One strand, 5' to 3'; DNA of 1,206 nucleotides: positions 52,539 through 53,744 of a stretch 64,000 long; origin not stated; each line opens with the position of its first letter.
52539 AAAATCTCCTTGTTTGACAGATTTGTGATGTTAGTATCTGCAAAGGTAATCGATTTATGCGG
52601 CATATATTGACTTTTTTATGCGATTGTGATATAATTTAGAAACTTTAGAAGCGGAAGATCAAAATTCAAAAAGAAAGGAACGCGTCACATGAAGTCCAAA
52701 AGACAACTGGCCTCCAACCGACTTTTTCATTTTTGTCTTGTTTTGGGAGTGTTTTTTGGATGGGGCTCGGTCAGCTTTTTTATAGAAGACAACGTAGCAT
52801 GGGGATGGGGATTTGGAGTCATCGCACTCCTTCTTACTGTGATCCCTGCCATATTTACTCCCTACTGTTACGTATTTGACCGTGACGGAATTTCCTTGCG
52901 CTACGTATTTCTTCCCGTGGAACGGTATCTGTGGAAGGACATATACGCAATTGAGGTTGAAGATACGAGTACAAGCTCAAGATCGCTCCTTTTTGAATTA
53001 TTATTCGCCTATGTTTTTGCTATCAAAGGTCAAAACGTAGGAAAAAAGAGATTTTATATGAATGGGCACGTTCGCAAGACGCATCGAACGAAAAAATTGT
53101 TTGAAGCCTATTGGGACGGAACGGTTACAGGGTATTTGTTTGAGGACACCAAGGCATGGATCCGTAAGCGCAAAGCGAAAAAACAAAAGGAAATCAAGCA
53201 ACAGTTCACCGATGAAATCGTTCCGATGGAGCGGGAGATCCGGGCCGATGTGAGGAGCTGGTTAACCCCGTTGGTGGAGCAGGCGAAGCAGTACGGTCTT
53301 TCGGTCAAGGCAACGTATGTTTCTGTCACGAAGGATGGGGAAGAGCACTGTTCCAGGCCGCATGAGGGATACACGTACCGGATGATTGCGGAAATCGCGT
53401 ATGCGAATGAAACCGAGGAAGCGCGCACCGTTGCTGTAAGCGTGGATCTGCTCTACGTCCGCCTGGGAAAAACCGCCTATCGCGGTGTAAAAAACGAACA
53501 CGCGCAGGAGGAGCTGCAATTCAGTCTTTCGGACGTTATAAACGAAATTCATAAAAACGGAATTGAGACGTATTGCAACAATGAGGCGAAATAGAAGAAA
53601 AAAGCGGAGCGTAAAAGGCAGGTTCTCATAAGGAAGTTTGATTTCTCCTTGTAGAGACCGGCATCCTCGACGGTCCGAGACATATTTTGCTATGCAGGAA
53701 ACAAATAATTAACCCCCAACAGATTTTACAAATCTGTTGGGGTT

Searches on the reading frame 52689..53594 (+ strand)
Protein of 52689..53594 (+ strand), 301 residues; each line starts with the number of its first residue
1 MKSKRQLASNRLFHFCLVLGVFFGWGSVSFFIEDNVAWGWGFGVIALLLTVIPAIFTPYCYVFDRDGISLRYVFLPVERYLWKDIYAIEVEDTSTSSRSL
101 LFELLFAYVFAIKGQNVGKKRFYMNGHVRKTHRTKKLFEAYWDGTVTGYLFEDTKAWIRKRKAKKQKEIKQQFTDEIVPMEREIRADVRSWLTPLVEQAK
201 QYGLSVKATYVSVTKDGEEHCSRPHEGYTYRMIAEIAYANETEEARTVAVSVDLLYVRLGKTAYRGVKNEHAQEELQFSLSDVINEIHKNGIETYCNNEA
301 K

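Call 12: search_protein_families(library=pfam, proteins=[window:52689-53594:+])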
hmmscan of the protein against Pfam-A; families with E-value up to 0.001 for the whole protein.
window:52689-53594:+ (301 aa): 0 families

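Call 27: find_encoding_contigs(protein=window:52689-53594:+, flank=10000, max_places=6)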
Protein window:52689-53594:+ (301 aa): 4 contigs read that carry it; 4 places shown.
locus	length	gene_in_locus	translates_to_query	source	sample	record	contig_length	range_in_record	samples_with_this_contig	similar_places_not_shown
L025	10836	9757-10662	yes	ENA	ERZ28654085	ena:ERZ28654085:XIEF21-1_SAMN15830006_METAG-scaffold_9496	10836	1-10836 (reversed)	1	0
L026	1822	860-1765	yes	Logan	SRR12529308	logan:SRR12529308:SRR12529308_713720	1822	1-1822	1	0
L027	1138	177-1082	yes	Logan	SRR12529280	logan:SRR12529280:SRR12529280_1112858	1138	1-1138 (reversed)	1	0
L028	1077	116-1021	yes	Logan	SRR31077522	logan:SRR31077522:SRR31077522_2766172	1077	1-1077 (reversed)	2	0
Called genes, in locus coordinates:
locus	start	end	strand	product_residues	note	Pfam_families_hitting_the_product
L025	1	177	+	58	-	?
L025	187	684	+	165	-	PF13302:Acetyltransf_3, PF00583:Acetyltransf_1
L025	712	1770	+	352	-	PF00155:Aminotran_1_2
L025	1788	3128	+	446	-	PF01467:CTP_transf_like, PF01408:GFO_IDH_MocA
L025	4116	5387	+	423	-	PF01210:NAD_Gly3P_dh_N (weak), PF03721:UDPG_MGDP_dh_N, PF00984:UDPG_MGDP_dh, PF03720:UDPG_MGDP_dh_C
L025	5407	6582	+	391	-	PF10509:GalKase_gal_bdg (weak), PF00288:GHMP_kinases_N, PF08544:GHMP_kinases_C (weak)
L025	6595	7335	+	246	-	PF00483:NTP_transferase, PF12804:NTP_transf_3 (weak)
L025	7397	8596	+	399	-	PF14907:NTP_transf_5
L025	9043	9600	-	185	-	PF04014:MazE_antitoxin, PF15714:SpoVT_C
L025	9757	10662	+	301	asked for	-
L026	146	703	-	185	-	PF04014:MazE_antitoxin, PF15714:SpoVT_C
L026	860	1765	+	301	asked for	-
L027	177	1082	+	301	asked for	-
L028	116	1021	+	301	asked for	-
